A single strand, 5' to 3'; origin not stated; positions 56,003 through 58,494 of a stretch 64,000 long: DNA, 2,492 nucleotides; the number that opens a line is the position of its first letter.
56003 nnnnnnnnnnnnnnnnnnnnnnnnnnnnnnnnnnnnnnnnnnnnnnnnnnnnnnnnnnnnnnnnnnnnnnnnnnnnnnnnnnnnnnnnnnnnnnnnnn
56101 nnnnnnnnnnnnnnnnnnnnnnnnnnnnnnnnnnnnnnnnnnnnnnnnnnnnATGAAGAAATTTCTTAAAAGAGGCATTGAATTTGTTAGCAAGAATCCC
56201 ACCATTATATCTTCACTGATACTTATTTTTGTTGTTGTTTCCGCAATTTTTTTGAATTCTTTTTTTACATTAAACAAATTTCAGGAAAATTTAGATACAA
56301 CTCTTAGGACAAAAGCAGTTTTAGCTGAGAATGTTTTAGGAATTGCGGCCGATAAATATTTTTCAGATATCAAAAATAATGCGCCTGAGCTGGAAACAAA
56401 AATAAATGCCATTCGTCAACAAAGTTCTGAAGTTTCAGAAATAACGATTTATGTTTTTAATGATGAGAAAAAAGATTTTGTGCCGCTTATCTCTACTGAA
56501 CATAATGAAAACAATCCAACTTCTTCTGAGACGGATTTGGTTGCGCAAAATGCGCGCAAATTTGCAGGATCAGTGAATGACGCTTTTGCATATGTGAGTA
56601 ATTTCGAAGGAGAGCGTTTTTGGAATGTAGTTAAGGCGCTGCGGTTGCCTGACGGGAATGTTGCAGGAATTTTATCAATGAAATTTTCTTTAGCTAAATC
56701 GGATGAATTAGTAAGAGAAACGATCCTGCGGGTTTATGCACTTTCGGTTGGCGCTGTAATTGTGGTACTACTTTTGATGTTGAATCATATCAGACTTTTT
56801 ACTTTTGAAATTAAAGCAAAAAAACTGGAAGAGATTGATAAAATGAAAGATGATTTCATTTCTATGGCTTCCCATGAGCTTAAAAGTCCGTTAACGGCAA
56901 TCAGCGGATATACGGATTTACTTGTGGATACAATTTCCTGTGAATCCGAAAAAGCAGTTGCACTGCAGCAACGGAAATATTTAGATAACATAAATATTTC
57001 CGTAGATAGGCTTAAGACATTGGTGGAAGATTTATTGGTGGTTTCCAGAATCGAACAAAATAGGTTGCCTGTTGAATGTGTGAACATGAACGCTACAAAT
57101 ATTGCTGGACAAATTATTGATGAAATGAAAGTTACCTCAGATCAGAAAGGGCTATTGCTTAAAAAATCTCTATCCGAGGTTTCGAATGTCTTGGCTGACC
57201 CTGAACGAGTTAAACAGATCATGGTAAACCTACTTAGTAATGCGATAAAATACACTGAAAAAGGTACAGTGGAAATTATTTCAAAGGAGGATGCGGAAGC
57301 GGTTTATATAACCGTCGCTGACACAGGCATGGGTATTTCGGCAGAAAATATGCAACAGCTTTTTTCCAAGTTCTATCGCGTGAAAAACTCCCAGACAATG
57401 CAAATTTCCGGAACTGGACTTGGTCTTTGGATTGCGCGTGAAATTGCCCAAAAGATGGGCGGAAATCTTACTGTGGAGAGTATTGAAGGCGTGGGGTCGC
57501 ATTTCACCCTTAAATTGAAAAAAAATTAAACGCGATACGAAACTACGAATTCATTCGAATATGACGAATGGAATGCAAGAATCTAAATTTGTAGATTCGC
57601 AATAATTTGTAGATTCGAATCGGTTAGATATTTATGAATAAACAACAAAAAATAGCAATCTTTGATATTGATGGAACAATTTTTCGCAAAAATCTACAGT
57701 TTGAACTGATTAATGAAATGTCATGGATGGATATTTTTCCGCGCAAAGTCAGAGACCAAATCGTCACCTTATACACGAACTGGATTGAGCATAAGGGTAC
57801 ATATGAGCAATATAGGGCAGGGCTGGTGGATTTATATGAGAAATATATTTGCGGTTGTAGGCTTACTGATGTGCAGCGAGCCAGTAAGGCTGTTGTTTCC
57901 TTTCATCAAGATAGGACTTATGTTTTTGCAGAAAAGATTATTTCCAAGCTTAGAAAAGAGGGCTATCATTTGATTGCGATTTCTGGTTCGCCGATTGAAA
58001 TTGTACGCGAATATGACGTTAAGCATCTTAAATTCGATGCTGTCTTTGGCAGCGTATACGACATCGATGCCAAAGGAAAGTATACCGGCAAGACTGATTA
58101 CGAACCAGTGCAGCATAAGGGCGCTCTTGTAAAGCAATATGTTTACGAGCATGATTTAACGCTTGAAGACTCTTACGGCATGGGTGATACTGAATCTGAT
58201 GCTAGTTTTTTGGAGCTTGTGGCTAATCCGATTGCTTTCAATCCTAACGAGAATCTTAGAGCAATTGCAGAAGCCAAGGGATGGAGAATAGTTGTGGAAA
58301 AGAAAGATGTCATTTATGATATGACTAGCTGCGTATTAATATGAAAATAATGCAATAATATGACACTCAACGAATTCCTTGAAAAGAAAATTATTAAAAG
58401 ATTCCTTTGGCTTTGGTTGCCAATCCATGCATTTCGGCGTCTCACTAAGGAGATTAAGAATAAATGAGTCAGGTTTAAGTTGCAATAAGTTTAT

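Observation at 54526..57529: Surface protein built from four copies of a novel ~55 aa four-cysteine module, overlapping an orphan histidine kinase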

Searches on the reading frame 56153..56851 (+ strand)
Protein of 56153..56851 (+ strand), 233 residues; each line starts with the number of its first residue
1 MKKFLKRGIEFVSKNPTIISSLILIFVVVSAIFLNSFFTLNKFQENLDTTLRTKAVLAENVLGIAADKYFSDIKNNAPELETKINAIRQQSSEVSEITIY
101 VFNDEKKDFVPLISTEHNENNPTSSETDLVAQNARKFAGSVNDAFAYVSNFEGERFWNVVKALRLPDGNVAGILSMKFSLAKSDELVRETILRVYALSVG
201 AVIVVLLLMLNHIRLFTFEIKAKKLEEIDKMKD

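Call 57: find_related_loci(query=A4, collection=metagenome_contigs, flank=4000)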
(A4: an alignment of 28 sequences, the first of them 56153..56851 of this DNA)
Query A4 (233 aa) in metagenome_contigs; peptide patterns used: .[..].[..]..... (x = any residue, [..] = any of these).
428 stretches matched a pattern; 260 encode a relative of the query (tblastn E <= 1e-3); the best 80 are kept; 80 distinct loci.
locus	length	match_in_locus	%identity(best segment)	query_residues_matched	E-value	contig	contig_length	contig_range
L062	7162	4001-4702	56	1-233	5e-82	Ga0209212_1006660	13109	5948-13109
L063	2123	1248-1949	54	1-233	2e-83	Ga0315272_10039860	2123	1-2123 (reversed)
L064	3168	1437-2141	55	1-233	9e-81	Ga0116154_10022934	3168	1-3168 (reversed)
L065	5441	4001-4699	55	1-233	8e-77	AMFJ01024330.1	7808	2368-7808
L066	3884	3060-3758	55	1-233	2e-76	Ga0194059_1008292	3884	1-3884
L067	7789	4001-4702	52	1-233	2e-76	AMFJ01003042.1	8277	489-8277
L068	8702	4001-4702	56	1-233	4e-75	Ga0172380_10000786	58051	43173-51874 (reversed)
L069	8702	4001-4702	52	1-233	5e-73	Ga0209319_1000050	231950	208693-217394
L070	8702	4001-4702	52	1-233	5e-73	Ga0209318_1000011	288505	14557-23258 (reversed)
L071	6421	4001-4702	53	1-233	7e-71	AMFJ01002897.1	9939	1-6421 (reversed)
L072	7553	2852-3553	52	1-233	1e-69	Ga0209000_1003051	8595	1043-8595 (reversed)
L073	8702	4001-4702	52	1-233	4e-68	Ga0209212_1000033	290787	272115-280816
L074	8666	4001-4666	38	1-233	9e-46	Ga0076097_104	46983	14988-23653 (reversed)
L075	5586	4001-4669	37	1-233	5e-45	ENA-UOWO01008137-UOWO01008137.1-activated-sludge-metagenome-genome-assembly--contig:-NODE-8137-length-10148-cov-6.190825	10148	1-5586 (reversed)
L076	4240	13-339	69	125-233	2e-44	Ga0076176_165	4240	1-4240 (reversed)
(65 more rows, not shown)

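Call 62: find_homologous_proteins(query=window:56153-56851:+, max_evalue=0.00001)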
Query window:56153-56851:+ (233 aa): 6 proteins with E <= 0.00001 among 1052 candidates.
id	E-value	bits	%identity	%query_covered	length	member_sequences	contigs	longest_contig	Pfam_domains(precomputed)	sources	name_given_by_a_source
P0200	4.7e-67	244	55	100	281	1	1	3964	PF00512.32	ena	-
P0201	3.2e-42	162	52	76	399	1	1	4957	PF02518.32,PF00512.32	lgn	-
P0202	2.6e-37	146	69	47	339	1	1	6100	PF02518.32,PF00512.32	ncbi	ncbi:MAG: hypothetical protein UT03_C0065G0009, partial [Candidatus Moranbacteria bacterium GW2011_G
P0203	2.5e-36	143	64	49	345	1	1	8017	PF02518.32,PF00512.32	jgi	jgi:signal transduction histidine kinase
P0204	2.3e-19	88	68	32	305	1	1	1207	PF02518.32,PF00512.32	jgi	jgi:signal transduction histidine kinase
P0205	3.9e-15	74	70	23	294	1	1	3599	PF02518.32,PF00512.32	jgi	jgi:signal transduction histidine kinase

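Call 63: find_homologous_proteins(query=A4, max_evalue=1e-10)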
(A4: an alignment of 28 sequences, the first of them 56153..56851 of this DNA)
Query A4 (28 sequences) (233 aa, profile of the alignment): 17 proteins with E <= 1e-10 among 8000 candidates.
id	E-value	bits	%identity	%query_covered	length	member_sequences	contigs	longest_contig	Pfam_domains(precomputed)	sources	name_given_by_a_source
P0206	7.0e-77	276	54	100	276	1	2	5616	PF00512.32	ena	-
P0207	1.4e-75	272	27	100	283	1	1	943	PF00512.32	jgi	jgi:K+-sensing histidine kinase KdpD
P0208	1.4e-74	268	34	100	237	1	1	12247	-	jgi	-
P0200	4.8e-74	267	55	100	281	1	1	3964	PF00512.32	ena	-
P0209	4.8e-64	234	31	100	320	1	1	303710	PF00512.32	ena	-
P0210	3.7e-59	218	33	99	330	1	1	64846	PF00512.32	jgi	jgi:hypothetical protein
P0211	3.1e-56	208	26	97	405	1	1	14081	PF00512.32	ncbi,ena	-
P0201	1.5e-45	173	52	76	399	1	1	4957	PF02518.32,PF00512.32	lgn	-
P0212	1.9e-42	163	27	71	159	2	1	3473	-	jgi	-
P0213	1.2e-38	151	33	47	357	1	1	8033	PF02518.32,PF00512.32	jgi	jgi:signal transduction histidine kinase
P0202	2.6e-38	150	69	47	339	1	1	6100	PF02518.32,PF00512.32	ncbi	ncbi:MAG: hypothetical protein UT03_C0065G0009, partial [Candidatus Moranbacteria bacterium GW2011_G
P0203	9.8e-37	145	64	49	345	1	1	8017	PF02518.32,PF00512.32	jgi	jgi:signal transduction histidine kinase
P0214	4.0e-30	123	30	42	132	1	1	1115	-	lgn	-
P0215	5.4e-30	123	30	42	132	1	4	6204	-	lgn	-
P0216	9.7e-27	112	49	34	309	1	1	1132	PF02518.32,PF00512.32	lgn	-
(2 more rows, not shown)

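Call 69: predict_structure(alignment_id=A5)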
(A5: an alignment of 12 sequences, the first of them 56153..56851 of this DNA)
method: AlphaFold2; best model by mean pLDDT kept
length: 233 residues; sequences in the alignment: 12
mean_pLDDT: 74.6   pTM: 0.55
mean pLDDT of the five models: 74.6, 72.4, 70.1, 69.0, 66.9
residues with pLDDT >= 90: 0; 70-90: 182; 50-70: 41; < 50: 10
segments of 3 or more residues with pLDDT < 50: 117-126
pLDDT, mean of each block of 10 residues (from residue 1): 67 72 79 79 73 65 60 71 78 78 81 62 54 82 80 81 79 83 80 81 81 76 76 69
secondary structure, 60 per line:
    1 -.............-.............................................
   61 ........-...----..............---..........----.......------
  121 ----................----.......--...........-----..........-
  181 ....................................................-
elements in order: H2-14 H16-68 H77-90 E94-103 E108-114 H125-140 E145-151 E154-164 E170-179 H181-232

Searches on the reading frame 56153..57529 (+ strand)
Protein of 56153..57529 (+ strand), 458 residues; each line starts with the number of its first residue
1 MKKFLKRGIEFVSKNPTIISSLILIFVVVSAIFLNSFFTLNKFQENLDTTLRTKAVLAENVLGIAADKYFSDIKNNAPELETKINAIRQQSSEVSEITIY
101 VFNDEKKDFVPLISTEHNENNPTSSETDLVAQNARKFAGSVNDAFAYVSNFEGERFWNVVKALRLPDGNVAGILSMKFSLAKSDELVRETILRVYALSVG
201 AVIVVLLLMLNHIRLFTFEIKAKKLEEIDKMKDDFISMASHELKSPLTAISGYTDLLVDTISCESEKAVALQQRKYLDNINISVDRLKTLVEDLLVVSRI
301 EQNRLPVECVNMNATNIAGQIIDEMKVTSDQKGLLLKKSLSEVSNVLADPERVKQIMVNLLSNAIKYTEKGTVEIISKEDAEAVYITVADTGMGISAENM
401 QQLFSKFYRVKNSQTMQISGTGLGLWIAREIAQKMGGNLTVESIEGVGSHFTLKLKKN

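Call 3: search_protein_families(library=pfam, proteins=[window:56153-57529:+], max_evalue=0.1)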
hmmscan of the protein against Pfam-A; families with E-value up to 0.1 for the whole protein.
window:56153-57529:+ (458 aa): 6 families
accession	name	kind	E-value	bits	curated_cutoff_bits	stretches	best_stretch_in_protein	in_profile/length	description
PF02518.31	HATPase_c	-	6.7e-28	97.8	26.4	1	349-457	2-109/111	Histidine kinase-, DNA gyrase B-, and HSP90-like ATPase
PF00512.31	HisKA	-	1.3e-17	64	26.9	1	231-302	1-65/66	His Kinase A (phospho-acceptor) domain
PF14501.12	HATPase_c_5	-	0.0014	18.9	22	1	354-445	7-92/102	GHKL domain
PF13581.12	HATPase_c_2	-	0.0029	18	27.4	1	356-434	35-111/127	Histidine kinase-like ATPase domain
PF10882.14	bPH_5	-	0.0081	16.7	22.5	1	365-406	54-95/100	Bacterial PH domain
PF13589.12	HATPase_c_3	-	0.021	15.3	25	1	358-429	8-81/137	Histidine kinase-, DNA gyrase B-, and HSP90-like ATPase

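Call 4: search_protein_families(library=ncbifam, proteins=[window:56153-57529:+], max_evalue=0.1)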
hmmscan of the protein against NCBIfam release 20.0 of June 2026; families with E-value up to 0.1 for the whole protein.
window:56153-57529:+ (458 aa): 85 families (the best 25 are shown)
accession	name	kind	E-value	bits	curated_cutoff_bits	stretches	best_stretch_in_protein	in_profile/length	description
NF046044.1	PnpS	equivalog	9.6e-61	205.9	400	1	224-455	162-389/390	two-component system histidine kinase PnpS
TIGR02966.1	phoR_proteo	equivalog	6.1e-54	183.3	334.2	1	223-454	105-332/333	phosphate regulon sensor histidine kinase PhoR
NF033092.0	HK_WalK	equivalog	7e-52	176.8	725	2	226-455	366-592/594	cell wall metabolism sensor histidine kinase WalK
NF038297.2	hybrid_HK_HrmK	equivalog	3.8e-48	164.5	725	1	39-455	36-455/607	hybrid histidine kinase/response regulator HrmK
TIGR02956.1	TMAO_torS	equivalog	4.4e-47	160.8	676.5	1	225-455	457-680/967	TMAO reductase system sensor histidine kinase/response regulator TorS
NF041735.1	hist_kin_RppB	equivalog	4.6e-46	157.5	400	1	67-455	63-437/438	two-component system sensor histidine kinase RppB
NF008302.0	PRK11091.1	equivalog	4.9e-45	154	838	1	223-456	274-504/779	aerobic respiration two-component sensor histidine kinase ArcB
NF040691.1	MtrAB_MtrB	equivalog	9.7e-45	153.5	450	1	221-456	260-491/507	MtrAB system histidine kinase MtrB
NF008318.0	PRK11107.1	equivalog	8.1e-44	149.9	890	2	219-456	280-517/920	two-component sensor histidine kinase BarA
NF011874.0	PRK15347.1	equivalog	8.7e-42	143.2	852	1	222-455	388-612/921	two component system sensor kinase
NF047874.1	MASE3_PAS_HK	subfamily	2.2e-40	139.1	560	1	221-456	387-624/655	MASE3 domain-containing sensor histidine kinase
NF012163.2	BaeS_SmeS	equivalog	2.2e-39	135.7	500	1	221-443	229-444/457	sensor histidine kinase efflux regulator BaeS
NF006800.0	PRK09303.1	equivalog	2.3e-38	132.2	342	1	215-454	134-374/383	histidine kinase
NF045901.1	HisKinLetSLeg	equivalog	5.8e-38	130.5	1650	1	219-456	280-517/906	two-component system sensor histidine kinase LetS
NF041832.1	near_NosP_CTERM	subfamily_domain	8e-38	130.5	400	1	230-455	5-223/370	NahK/ErcS family hybrid sensor histidine kinase/response regulator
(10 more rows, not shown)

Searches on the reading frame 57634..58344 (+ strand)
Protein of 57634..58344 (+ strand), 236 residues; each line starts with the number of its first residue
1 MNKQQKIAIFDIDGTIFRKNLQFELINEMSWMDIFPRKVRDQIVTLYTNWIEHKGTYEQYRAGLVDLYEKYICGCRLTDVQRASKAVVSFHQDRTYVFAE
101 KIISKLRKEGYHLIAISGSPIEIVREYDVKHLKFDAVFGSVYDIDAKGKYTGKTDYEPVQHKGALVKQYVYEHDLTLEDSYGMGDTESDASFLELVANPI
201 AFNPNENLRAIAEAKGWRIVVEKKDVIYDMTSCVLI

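Call 3: search_protein_families(library=pfam, proteins=[window:57634-58344:+], max_evalue=0.1)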
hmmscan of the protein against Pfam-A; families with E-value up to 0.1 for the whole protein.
window:57634-58344:+ (236 aa): 6 families
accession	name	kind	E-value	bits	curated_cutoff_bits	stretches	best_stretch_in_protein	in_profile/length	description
PF12710.13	HAD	-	2.3e-17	64.5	27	1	8-194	1-189/189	haloacid dehalogenase-like hydrolase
PF00702.32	Hydrolase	-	3e-06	28.2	26.4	1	6-190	2-184/191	haloacid dehalogenase-like hydrolase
PF08282.18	Hydrolase_3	-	0.002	18.3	20.9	0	161-203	187-230/255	haloacid dehalogenase-like hydrolase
PF24694.1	LNS2_PITM1-3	-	0.012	16.1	27.7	0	91-183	18-103/124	PITM 1-3, LNS2 domain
PF25109.1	HAD_PNKP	-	0.081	13.5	27.6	0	6-20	2-16/143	Polynucleotide kinase PNKP phosphatase domain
PF08235.19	LNS2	-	0.089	12.6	32.3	0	2-49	44-86/226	LNS2 (Lipin/Ned1/Smp2)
